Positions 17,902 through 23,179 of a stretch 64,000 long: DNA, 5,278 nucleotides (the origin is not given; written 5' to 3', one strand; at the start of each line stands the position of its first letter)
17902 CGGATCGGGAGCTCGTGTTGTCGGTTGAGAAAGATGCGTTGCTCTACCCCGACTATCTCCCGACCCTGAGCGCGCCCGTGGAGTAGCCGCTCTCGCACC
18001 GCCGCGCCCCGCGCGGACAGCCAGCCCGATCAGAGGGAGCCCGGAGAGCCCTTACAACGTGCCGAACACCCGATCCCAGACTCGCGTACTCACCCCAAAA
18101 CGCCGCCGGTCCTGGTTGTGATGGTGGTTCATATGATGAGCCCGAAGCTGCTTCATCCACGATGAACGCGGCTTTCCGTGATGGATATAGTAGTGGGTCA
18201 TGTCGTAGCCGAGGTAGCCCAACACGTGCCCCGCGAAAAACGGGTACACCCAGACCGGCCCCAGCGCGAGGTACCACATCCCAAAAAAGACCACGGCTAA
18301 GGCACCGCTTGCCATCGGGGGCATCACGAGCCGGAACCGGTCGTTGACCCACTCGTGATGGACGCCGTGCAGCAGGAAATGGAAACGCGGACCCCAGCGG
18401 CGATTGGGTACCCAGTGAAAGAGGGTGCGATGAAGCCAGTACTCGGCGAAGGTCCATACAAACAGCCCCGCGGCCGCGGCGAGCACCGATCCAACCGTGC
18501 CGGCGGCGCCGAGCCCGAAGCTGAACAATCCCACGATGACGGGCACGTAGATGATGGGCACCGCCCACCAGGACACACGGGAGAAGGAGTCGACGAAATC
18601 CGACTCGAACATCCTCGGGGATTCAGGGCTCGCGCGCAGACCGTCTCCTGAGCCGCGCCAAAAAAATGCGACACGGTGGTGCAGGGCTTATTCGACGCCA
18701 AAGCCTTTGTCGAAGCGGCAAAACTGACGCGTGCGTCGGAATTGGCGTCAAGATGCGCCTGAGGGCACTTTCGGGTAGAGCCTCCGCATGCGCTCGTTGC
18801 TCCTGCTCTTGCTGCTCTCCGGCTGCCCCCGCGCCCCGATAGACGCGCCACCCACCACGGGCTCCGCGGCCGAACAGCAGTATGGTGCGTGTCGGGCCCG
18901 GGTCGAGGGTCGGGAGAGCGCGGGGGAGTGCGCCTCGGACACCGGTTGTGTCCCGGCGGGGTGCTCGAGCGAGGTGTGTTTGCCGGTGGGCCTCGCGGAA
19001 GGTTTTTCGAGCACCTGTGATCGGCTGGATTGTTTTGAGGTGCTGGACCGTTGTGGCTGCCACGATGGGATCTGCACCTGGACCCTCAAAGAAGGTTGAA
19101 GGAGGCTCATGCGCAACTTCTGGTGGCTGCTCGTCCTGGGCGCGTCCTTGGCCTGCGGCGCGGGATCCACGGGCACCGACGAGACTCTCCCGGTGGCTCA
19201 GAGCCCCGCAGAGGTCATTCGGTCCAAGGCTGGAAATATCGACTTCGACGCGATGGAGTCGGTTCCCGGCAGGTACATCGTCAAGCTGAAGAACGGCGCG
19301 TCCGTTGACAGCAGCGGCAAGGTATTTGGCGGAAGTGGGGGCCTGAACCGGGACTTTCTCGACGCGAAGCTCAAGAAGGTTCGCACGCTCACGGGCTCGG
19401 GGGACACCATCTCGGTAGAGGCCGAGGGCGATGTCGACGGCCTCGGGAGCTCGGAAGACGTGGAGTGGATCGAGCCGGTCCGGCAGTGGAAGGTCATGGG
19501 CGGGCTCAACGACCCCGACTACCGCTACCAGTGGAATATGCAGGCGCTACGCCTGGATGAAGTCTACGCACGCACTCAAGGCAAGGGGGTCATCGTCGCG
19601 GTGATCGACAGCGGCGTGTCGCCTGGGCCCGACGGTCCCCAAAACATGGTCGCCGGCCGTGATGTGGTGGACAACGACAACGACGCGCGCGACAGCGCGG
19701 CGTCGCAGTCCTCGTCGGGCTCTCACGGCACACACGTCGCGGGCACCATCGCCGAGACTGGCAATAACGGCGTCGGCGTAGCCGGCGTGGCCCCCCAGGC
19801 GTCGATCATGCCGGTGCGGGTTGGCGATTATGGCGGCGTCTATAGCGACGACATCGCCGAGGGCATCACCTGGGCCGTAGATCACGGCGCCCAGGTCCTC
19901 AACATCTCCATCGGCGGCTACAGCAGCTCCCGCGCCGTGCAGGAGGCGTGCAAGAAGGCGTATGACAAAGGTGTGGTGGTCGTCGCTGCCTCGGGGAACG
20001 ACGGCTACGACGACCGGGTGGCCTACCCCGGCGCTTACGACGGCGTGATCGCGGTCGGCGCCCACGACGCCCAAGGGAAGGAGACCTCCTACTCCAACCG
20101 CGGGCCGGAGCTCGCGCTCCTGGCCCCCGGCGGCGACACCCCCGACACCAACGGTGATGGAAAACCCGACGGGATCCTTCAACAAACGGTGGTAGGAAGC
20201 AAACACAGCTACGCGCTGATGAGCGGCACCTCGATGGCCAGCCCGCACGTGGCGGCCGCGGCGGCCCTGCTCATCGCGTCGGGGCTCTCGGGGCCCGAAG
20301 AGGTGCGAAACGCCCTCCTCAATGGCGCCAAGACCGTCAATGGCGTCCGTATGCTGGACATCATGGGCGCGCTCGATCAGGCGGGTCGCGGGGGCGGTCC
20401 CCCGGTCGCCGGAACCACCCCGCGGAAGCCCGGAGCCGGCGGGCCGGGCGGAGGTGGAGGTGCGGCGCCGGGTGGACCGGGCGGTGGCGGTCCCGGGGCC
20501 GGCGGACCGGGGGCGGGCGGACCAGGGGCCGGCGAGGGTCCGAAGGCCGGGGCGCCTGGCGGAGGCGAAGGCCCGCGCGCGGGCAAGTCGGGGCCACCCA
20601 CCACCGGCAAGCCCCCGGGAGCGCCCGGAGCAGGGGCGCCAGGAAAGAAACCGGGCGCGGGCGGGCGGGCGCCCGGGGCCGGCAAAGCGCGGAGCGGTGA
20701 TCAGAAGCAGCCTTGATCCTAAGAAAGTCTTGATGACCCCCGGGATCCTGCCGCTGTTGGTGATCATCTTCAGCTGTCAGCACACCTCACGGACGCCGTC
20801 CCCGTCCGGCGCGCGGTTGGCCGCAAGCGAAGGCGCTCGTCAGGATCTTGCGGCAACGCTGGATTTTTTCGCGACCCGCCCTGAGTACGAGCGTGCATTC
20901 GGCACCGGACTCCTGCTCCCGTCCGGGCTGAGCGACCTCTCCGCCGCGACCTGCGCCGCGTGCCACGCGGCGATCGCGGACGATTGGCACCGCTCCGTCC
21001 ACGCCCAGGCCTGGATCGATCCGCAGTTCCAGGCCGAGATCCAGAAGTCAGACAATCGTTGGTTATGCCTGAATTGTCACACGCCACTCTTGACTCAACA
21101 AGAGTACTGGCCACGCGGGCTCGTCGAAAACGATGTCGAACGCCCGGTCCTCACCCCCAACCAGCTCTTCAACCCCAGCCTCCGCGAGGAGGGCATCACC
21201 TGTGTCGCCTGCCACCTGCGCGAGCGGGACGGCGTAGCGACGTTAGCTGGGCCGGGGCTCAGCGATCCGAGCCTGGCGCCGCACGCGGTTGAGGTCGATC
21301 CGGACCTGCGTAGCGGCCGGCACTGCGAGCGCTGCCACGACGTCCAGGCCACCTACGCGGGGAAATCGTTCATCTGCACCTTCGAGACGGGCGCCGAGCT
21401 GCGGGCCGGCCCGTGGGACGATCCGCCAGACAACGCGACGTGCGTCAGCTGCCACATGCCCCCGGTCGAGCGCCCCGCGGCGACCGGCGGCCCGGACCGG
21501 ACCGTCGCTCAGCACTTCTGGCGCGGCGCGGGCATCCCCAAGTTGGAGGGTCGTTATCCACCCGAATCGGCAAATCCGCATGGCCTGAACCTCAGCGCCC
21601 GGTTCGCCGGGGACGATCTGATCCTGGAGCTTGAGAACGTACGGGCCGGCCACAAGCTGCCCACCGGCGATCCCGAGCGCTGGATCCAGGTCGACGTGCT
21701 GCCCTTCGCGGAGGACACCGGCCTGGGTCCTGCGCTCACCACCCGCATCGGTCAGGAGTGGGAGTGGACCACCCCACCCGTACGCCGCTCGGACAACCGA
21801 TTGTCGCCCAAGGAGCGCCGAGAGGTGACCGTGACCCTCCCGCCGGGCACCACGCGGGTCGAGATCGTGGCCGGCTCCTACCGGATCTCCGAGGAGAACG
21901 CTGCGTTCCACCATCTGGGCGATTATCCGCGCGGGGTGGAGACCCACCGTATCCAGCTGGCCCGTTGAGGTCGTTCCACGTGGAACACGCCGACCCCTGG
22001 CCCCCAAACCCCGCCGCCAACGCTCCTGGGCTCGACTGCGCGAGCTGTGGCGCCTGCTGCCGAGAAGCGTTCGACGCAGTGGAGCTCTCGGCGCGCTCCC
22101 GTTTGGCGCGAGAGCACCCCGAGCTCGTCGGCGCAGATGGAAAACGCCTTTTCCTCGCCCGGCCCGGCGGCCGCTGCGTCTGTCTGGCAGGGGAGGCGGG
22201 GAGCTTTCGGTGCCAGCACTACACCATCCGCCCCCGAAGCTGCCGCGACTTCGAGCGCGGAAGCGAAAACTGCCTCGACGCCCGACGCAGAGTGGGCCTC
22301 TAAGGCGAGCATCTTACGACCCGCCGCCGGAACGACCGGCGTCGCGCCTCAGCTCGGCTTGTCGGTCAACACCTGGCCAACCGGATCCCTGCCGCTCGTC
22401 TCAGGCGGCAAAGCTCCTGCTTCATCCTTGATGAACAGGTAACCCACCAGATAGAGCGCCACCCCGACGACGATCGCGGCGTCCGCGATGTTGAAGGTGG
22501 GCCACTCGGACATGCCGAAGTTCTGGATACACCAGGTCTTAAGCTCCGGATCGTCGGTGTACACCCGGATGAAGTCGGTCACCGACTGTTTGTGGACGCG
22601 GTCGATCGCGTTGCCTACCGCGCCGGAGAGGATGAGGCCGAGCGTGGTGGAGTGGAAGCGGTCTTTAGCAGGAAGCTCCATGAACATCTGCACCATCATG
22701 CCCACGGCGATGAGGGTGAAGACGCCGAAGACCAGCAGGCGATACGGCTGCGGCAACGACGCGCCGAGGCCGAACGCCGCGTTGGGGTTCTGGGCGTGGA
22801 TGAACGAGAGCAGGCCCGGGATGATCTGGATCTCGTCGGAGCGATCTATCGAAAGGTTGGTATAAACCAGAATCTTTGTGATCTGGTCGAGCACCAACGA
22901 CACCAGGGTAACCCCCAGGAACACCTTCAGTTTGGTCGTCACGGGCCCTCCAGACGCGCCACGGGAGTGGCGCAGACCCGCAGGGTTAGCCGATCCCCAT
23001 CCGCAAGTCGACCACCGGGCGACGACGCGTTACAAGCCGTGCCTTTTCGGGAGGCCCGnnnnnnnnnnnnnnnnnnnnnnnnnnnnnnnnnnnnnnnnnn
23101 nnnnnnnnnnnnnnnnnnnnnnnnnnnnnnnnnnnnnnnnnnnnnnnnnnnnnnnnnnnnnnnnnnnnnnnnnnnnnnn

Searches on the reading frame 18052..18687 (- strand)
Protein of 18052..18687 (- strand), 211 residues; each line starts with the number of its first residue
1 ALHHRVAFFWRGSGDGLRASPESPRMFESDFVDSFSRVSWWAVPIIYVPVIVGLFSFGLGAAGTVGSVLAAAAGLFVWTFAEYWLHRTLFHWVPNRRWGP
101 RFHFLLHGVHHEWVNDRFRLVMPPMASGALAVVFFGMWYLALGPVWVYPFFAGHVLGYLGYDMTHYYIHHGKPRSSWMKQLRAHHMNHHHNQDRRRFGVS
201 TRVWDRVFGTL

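Call 71: search_protein_families(library=pfam, proteins=[window:18052-18687:-], max_evalue=0.1)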
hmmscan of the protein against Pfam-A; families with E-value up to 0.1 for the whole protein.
window:18052-18687:- (211 aa): 4 families
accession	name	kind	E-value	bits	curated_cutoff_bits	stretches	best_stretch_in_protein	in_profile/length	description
PF04116.19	FA_hydroxylase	-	7.3e-21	75.4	31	1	72-210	2-132/132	Fatty acid hydroxylase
PF09900.14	DUF2127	-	0.019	15.7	24.3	1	67-170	13-118/140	Predicted membrane protein (DUF2127)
PF05425.18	CopD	-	0.045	14.6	32.1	1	31-93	3-70/105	Copper resistance protein D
PF04715.19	Anth_synt_I_N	-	0.077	13.7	23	0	149-172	86-109/140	Anthranilate synthase component I, N terminal region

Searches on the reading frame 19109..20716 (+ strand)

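Call 8: search_protein_families(library=pfam, proteins=[window:19109-20716:+], max_evalue=0.001)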
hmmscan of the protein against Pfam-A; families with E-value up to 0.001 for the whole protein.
window:19109-20716:+ (535 aa): 1 family
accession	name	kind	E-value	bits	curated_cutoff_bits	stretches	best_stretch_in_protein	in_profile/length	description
PF00082.27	Peptidase_S8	-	7e-55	186.8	21.8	1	158-413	1-279/288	Subtilase family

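Call 28: search_protein_families(library=ncbifam, proteins=[window:19109-20716:+], max_evalue=0.01)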
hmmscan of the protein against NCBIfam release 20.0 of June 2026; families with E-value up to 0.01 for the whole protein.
window:19109-20716:+ (535 aa): 8 families
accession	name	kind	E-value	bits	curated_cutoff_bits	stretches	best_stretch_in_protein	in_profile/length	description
TIGR03921.1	T7SS_mycosin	equivalog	9e-54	182.9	278.75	1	147-420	1-283/353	type VII secretion-associated serine protease mycosin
NF033595.1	denti_PrtP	equivalog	4.6e-24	85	300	2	264-389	342-457/606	dentilisin complex serine proteinase subunit PrtP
NF049966.1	QH_SP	equivalog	1.4e-23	83.4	165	1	163-407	2-211/219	subtilisin-like serine protease QhpE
TIGR03895.1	protease_PatA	subfamily_domain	4.1e-21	75.4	421.05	1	206-410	1-203/606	PatA/PatG family cyanobactin maturation protease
NF040553.1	SGO_0316_fam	subfamily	6.4e-09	34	1400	1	201-297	355-463/1486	SGO_0316/SGO_0317 family LPXTG-anchored serine peptidase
NF040809.1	germ_prot_CspBA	exception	1.2e-06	26.4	1250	1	190-300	709-826/1099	bifunctional germination protease/germinant receptor pseudoprotease CspBA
NF040808.2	CspC_non_triad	exception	7.7e-06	24.6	675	1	198-311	162-289/556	bile acid germinant receptor pseudoprotease CspC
NF042956.1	IteS_antiphage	equivalog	2.9e-05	22.5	900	1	145-387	241-507/747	S8 family anti-phage peptidase IteS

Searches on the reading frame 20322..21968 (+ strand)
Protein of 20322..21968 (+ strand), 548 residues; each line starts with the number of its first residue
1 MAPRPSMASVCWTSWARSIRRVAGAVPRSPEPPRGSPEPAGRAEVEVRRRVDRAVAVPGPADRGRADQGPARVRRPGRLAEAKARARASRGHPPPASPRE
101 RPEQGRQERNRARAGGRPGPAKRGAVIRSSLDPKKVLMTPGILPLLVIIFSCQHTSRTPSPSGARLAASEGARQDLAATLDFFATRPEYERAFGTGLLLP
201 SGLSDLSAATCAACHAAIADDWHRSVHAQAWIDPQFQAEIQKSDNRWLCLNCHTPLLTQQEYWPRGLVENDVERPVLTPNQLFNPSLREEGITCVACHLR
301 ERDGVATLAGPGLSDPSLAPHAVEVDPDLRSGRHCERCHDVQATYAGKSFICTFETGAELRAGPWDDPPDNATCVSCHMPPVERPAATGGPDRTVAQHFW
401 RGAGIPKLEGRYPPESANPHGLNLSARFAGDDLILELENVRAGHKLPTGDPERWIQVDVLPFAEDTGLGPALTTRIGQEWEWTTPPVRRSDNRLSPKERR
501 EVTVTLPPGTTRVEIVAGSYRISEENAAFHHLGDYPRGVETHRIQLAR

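Call 8: search_protein_families(library=pfam, proteins=[window:20322-21968:+], max_evalue=0.001)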
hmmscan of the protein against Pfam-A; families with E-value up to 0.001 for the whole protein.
window:20322-21968:+ (548 aa): 3 families
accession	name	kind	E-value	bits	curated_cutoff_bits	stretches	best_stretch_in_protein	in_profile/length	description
PF22113.1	Mtrc-MtrF_II-IV_dom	-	8.7e-08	32.3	30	0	207-255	119-165/176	Outer membrane cytochrome MtrC/MtrF-like, domains II/IV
PF14522.11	Cytochrome_C7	-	5.5e-06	26.6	24.8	0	277-339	43-66/67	Cytochrome c7 and related cytochrome c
PF13435.11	Cytochrome_C554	-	0.00035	21.9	20.8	0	210-263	1-65/84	Cytochrome c554 and c-prime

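Call 28: search_protein_families(library=ncbifam, proteins=[window:20322-21968:+], max_evalue=0.01)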
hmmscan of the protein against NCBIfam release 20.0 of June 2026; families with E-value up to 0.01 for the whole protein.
window:20322-21968:+ (548 aa): 5 families
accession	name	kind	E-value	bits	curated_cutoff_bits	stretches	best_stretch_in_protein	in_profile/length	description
NF008659.0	PRK11659.1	equivalog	1.6e-05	24.7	184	0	208-265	75-129/188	cytochrome c nitrite reductase pentaheme subunit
NF040886.1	cyt_C_like_Sec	equivalog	4.1e-05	22.3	250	0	208-379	45-251/423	multiheme c-type cytochrome (seleno)protein ExtKL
NF041198.1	UshA_like_PCGU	equivalog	0.0006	18.5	275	1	208-307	408-488/519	UshA-like (seleno)protein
TIGR03508.1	decahem_SO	subfamily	0.00099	18.6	192.2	0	209-298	3-77/258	DmsE family decaheme c-type cytochrome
TIGR03146.1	cyt_nit_nrfB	equivalog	0.0022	18.3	166.6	0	209-265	41-103/145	cytochrome c nitrite reductase pentaheme subunit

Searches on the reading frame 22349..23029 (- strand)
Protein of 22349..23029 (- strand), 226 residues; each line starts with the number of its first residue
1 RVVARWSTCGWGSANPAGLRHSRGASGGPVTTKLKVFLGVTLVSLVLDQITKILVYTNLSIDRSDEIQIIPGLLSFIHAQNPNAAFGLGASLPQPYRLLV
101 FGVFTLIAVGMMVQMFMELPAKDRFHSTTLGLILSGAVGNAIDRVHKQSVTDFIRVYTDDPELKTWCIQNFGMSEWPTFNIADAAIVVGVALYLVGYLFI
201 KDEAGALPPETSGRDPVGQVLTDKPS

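Call 9: search_protein_families(library=pfam, proteins=[window:22349-23029:-], max_evalue=0.001)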
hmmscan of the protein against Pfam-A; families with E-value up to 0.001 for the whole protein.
window:22349-23029:- (226 aa): 1 family
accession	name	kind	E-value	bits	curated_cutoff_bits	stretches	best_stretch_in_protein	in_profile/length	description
PF01252.23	Peptidase_A8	-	4.9e-33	114.8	25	1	41-199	2-142/142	Signal peptidase (SPase) II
